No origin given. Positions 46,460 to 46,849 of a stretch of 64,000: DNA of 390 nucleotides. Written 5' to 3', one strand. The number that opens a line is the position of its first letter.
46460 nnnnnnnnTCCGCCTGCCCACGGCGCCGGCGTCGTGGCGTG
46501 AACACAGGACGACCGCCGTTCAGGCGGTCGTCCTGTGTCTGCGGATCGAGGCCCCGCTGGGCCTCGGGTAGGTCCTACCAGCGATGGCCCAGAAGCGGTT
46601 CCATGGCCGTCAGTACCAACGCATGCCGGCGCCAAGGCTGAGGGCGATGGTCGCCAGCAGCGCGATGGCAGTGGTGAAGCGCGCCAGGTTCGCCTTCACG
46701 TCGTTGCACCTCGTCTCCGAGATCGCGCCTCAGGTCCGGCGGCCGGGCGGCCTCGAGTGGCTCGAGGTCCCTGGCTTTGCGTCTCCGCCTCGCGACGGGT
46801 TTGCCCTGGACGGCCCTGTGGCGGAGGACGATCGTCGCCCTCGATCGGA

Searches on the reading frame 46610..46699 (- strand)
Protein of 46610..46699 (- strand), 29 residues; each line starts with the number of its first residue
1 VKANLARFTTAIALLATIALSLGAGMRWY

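Call 5: search_protein_families(library=pfam, proteins=[window:46610-46699:-], max_evalue=0.01)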
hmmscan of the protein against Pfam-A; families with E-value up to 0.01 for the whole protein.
window:46610-46699:- (29 aa): 0 families

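Call 26: find_related_loci(query=A1, collection=metagenome_contigs, flank=5000)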
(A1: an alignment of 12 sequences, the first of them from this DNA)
Query A1 (29 aa) in metagenome_contigs; peptide patterns used: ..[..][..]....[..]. (x = any residue, [..] = any of these).
345 stretches matched a pattern; 164 encode a relative of the query (tblastn E <= 1e-3); the best 80 are kept; 80 distinct loci.
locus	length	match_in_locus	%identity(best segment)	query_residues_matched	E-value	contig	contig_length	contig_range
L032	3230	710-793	96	1-28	4e-13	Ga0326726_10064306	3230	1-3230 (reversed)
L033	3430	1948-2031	93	1-28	5e-13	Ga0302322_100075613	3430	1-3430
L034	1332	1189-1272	93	1-28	2e-12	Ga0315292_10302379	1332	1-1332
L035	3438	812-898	86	1-29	4e-12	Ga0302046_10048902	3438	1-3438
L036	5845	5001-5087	86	1-29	4e-12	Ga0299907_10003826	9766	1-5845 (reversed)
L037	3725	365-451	86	1-29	4e-12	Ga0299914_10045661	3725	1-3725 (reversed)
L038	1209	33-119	86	1-29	4e-12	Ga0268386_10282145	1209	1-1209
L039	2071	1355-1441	83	1-29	1e-11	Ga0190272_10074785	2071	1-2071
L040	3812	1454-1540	76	1-29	2e-11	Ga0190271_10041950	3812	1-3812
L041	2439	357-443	76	1-29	3e-11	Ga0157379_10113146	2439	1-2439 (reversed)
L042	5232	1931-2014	82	1-28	4e-11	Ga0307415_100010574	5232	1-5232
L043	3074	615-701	76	1-29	5e-11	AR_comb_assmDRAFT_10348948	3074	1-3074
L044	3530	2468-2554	76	1-29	5e-11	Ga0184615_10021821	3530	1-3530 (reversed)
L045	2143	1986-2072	72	1-29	5e-11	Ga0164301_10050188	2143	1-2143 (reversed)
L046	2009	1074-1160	72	1-29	5e-11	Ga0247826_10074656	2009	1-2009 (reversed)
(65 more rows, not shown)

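Call 46: search_protein_families(library=ncbifam, proteins=[window:46613-46699:-], max_evalue=1)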
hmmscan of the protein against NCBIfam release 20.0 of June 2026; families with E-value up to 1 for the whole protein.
seq(29 aa): 0 families

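Call 63: list_cluster_members(proteins=[window:46613-46699:-, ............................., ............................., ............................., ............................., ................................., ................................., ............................])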
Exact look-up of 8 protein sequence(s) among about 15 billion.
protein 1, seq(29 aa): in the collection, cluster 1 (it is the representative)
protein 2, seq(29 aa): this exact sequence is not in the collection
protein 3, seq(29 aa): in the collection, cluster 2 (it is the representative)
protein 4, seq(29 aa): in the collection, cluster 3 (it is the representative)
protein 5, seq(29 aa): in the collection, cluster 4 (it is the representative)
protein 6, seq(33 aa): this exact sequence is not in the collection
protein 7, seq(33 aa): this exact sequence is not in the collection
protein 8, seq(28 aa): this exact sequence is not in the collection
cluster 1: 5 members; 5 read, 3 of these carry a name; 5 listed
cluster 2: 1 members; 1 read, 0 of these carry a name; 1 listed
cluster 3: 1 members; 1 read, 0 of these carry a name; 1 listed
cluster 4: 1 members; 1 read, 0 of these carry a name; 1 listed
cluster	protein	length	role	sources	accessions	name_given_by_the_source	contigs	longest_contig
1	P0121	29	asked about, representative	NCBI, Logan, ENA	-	-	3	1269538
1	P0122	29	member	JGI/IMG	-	-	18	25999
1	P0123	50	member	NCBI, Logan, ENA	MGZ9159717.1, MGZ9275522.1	MAG: hypothetical protein ACXW4T_01015 [Candidatus Limnocylindrales bacterium]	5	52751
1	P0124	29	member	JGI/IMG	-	hypothetical protein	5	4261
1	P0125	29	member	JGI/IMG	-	hypothetical protein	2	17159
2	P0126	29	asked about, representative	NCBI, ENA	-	-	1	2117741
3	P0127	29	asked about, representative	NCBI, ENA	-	-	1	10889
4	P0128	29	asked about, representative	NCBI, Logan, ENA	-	-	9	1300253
